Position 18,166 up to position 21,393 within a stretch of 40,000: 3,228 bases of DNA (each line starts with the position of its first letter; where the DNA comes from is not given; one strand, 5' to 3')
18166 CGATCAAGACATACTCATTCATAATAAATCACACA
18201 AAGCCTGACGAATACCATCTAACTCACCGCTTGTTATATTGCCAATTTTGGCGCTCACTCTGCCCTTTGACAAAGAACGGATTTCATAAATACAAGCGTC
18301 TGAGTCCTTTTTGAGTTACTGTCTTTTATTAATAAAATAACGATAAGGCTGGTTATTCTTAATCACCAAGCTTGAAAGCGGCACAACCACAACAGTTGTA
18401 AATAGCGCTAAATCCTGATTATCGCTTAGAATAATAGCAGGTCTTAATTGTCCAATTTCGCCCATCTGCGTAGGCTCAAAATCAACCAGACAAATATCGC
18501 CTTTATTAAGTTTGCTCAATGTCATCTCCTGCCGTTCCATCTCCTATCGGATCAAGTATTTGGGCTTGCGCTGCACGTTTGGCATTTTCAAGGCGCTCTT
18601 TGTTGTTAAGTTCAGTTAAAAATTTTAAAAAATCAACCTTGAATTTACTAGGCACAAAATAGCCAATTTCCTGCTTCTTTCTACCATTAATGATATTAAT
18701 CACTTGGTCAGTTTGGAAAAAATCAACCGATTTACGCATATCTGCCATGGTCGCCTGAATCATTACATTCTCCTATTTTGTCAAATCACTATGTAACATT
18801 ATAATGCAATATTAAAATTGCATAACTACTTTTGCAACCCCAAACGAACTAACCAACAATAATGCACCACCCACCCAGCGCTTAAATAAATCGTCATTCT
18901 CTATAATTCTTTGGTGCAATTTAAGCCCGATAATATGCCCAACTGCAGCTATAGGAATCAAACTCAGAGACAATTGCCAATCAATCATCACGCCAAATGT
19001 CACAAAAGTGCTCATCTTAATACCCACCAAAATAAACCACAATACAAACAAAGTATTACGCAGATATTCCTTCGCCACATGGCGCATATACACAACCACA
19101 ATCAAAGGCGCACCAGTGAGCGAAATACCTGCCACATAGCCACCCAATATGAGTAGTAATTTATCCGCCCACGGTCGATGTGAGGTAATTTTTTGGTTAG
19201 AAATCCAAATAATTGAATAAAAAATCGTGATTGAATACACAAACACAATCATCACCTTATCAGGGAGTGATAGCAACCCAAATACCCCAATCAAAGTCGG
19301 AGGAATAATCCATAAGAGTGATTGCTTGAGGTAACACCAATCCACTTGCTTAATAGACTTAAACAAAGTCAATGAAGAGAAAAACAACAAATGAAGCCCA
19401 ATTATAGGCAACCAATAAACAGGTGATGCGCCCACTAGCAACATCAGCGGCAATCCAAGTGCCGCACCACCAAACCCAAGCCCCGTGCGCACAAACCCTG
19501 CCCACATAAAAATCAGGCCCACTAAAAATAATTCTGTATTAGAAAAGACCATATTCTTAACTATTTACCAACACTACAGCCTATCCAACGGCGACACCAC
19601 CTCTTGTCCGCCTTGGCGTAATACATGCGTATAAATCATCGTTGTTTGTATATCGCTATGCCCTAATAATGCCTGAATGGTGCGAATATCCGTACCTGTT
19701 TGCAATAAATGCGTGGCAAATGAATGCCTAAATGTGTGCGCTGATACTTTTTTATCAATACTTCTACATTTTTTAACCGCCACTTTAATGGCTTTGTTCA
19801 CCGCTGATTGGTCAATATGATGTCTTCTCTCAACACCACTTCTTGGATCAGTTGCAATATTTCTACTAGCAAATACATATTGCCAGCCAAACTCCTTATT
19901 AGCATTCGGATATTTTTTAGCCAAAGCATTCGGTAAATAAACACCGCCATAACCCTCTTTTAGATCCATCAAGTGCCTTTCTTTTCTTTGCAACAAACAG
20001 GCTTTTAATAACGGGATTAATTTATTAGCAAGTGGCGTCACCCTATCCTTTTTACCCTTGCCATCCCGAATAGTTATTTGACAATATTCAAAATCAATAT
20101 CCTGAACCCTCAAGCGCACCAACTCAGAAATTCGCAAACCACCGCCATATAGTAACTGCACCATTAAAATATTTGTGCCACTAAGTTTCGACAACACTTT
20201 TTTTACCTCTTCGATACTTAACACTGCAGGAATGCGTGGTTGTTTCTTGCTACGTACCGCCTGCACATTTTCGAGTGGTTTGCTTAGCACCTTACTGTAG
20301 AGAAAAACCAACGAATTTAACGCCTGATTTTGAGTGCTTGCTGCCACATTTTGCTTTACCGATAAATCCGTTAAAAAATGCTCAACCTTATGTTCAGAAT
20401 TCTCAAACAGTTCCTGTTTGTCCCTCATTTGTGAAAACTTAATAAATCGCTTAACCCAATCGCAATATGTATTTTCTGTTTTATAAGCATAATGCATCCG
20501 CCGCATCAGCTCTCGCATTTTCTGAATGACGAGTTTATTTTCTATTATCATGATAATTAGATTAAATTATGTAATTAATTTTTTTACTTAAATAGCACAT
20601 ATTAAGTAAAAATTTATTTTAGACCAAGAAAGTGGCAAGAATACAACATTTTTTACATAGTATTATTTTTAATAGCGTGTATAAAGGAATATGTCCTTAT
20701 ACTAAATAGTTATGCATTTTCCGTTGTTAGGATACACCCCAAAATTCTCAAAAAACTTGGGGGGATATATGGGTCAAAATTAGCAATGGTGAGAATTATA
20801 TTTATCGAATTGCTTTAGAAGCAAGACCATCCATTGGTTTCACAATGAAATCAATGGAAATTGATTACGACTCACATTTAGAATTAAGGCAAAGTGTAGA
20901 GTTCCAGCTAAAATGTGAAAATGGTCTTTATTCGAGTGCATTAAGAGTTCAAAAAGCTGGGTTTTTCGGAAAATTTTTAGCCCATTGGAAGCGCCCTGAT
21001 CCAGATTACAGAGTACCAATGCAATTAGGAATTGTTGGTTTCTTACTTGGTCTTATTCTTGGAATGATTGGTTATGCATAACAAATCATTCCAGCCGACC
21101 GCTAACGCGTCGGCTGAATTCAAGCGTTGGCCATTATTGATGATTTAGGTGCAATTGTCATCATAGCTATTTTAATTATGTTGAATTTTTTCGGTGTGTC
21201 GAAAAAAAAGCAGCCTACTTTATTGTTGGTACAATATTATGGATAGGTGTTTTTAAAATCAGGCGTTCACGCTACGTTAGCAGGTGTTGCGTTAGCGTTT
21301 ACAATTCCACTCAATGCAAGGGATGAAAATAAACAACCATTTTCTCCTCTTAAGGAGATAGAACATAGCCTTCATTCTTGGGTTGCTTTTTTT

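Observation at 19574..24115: Chromosomal integron with an intact integrase but an almost completely decayed cassette array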

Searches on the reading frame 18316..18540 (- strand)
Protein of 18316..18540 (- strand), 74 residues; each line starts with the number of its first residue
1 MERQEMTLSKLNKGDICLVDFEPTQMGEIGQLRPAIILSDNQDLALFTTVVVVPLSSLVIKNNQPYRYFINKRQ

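Call 4: search_protein_families(library=ncbifam, proteins=[window:18316-18540:-], max_evalue=0.01)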
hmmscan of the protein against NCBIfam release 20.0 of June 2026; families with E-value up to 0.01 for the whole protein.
window:18316-18540:- (74 aa): 2 families
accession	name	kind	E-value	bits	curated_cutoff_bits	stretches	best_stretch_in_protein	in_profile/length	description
NF007320.0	PRK09812.1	equivalog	0.00018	21.6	129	1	9-55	5-51/116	type II toxin-antitoxin system ChpB family toxin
NF007386.0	PRK09907.1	equivalog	0.00031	20.7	120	1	12-57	8-53/111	endoribonuclease MazF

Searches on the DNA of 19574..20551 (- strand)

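Call 26: build_rna_model(alignment_id=A2, structure=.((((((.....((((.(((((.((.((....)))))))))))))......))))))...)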
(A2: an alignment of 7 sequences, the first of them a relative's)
Model R1 built from alignment A2 (7 sequences, 60 columns); structure: as given.
model positions 59; base pairs 19; branch points 0; effective number of sequences 2.61; information 0.945 bits per position. Calibrated on 0.2 Mb of random sequence (short: E-values are rough).
structure used (alignment columns):
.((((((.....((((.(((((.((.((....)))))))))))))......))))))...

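Call 27: search_with_rna_model(model_id=R1, source=window, filters=off, max_evalue=10, show_alignments=6)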
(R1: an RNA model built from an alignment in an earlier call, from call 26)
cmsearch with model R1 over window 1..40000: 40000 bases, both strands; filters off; matches with E-value up to 10: 17.
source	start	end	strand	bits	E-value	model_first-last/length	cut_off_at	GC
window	21076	21134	+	75.7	1.7e-17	1-59/59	no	0.53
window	23591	23649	+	46.7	9.5e-10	1-59/59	no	0.37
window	12141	12177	-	15.1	0.27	1-59/59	no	0.3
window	38728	38792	+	12.4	1.4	1-59/59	no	0.28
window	24976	25011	-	11.9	1.8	1-59/59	no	0.36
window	24099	24126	+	11.9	1.9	1-59/59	no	0.32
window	33942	33998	+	11.8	2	1-59/59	no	0.51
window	6480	6506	+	11.7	2.2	1-59/59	no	0.3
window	21943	21989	+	11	3.2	1-59/59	no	0.34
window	20437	20497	+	10.8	3.8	1-59/59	no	0.28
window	18215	18239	-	10.4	4.7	1-59/59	no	0.4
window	8666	8695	-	10.2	5.4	1-59/59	no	0.3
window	38226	38273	-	10.1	5.5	1-59/59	no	0.25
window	7471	7516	-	10.1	5.8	1-59/59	no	0.26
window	27958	27985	+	9.8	6.7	1-59/59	no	0.46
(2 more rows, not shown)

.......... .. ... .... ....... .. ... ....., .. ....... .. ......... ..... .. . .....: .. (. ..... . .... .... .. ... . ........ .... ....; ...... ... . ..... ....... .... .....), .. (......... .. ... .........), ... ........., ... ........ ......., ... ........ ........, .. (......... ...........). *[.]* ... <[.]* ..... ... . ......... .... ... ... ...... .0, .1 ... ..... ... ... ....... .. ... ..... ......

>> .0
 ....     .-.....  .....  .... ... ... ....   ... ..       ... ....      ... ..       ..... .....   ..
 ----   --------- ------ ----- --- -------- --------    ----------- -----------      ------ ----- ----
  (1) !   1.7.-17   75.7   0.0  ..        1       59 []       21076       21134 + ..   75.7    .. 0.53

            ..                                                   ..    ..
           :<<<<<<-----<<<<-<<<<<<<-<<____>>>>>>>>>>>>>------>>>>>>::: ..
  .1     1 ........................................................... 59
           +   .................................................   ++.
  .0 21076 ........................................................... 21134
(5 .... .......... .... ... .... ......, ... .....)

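Call 28: search_with_rna_model(model_id=R1, sources=[L002, L003, L004, L005, L006, L007, L008, L009, L010, L011, L012, L025], max_evalue=1, make_alignment=true)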
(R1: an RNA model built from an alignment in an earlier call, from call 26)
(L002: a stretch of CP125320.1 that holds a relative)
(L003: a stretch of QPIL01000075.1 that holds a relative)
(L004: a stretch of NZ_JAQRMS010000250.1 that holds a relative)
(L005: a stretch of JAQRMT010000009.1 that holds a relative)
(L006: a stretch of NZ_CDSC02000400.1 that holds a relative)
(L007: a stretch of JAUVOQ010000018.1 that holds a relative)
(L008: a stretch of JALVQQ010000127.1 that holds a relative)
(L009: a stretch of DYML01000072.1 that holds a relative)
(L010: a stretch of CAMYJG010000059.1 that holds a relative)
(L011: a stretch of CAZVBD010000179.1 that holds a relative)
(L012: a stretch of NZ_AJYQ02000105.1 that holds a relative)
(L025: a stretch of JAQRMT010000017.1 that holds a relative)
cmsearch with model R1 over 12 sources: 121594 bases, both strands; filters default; matches with E-value up to 1: 10.
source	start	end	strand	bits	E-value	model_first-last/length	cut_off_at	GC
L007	20705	20763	-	86.9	5.2e-20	1-59/59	no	0.44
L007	8745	8803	-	85.8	1.1e-19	1-59/59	no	0.49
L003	1494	1552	-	81.4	1.6e-18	1-59/59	no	0.49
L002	9323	9381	-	80.9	2.1e-18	1-59/59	no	0.47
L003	10441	10499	+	78.3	1e-17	1-59/59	no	0.51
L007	19723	19782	-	77.2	2e-17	1-59/59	no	0.48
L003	9418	9476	+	75.1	7.6e-17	1-59/59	no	0.42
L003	736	839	-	34.9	4.1e-06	1-59/59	no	0.51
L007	7828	7875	-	27.2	0.00048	1-59/59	no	0.38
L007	17361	17416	-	20.6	0.027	1-59/59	no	0.41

Alignment A3: 10 matches aligned to the model, 108 columns, each read 5' to 3' on its own strand. Consensus structure (alignment columns), stored with it:
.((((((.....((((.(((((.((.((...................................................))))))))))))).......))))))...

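Call 92: search_with_rna_model(model_id=R1, sources=[L092, L093, L094], max_evalue=1, filters=off)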
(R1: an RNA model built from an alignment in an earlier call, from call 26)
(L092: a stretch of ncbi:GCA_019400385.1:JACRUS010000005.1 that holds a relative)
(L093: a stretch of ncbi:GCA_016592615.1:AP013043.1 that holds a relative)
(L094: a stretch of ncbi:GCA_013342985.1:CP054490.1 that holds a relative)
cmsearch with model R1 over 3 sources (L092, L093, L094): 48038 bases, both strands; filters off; matches with E-value up to 1: 1.
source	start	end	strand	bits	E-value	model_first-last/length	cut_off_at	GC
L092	4484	4542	-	67.6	3e-15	1-59/59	no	0.46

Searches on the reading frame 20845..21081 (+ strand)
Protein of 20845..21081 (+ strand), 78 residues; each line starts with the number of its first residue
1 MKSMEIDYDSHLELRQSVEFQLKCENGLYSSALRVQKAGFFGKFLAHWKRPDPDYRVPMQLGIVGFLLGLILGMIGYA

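Call 3: search_protein_families(library=pfam, proteins=[window:20845-21081:+], max_evalue=0.01)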
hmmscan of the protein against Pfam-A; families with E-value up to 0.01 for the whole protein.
window:20845-21081:+ (78 aa): 0 families

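Call 4: search_protein_families(library=ncbifam, proteins=[window:20845-21081:+], max_evalue=0.01)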
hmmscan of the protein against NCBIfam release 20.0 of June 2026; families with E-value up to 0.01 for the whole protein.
window:20845-21081:+ (78 aa): 0 families

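Call 40: search_protein_families(library=pfam, proteins=[window:20845-21078:+], max_evalue=1)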
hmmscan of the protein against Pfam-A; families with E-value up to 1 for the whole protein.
window:20845-21078:+ (78 aa): 0 families

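Call 77: search_protein_representatives(protein=window:20845-21078:+)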
Query: 78 residues. Proteins with E-value up to 0.001 (for the whole library): 39; up to 1e-10: 2; up to 1e-30: 0. The best 39 are listed.
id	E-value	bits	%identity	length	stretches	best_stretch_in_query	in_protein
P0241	1.8e-24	101.6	38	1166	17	30-66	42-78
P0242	2.9e-15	72.3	55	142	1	2-78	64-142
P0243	3.7e-09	52.9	45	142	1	3-75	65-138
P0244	2.2e-08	50.4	37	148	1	2-76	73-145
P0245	4.0e-08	49.6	43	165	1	3-77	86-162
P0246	6.0e-08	49.0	45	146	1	4-74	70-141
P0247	8.2e-08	48.6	38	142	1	3-72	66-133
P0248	1.2e-07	48.0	52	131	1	2-61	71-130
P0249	1.7e-07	47.6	35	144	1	3-77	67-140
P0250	3.8e-07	46.5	37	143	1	3-76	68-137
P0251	1.1e-06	45.0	38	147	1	3-74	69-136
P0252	1.3e-06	44.7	40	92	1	2-76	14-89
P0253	1.6e-06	44.4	36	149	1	3-75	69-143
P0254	3.4e-06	43.5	42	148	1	3-72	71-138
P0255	3.5e-06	43.4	40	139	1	3-76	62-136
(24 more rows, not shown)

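Call 85: find_encoding_contigs(protein=P0242, flank=3000, max_places=3)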
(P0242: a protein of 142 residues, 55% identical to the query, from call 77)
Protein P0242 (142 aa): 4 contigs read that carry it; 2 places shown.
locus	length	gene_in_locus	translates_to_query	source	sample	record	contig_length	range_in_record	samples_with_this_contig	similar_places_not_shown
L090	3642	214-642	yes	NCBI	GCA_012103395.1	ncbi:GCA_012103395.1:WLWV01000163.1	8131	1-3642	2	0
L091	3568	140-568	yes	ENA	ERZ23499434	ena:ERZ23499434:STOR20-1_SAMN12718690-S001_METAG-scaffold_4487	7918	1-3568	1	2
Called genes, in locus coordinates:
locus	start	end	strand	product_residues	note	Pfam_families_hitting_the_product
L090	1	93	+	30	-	?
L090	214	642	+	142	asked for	-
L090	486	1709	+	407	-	PF04381:RdgC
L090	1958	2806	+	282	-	PF00158:Sigma54_activat (weak), PF13191:AAA_16 (faint), PF07724:AAA_2, PF13401:AAA_22 (weak), PF00004:AAA, PF07728:AAA_5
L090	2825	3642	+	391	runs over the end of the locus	PF05762:VWA_CoxE (weak)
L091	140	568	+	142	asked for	-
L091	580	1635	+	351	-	PF04381:RdgC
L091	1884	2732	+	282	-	PF00158:Sigma54_activat (weak), PF13191:AAA_16 (faint), PF07724:AAA_2, PF13401:AAA_22 (weak), PF00004:AAA, PF07728:AAA_5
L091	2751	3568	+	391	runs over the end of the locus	PF05762:VWA_CoxE (weak)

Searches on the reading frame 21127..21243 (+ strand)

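Call 40: search_protein_families(library=pfam, proteins=[window:21127-21243:+], max_evalue=1)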
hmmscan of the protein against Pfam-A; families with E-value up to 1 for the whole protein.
window:21127-21243:+ (39 aa): 1 family
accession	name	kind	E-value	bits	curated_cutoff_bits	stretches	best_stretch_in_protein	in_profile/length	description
PF06965.17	Na_H_antiport_1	-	0.0034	16.8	23.5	1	1-16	153-168/374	Na+/H+ antiporter 1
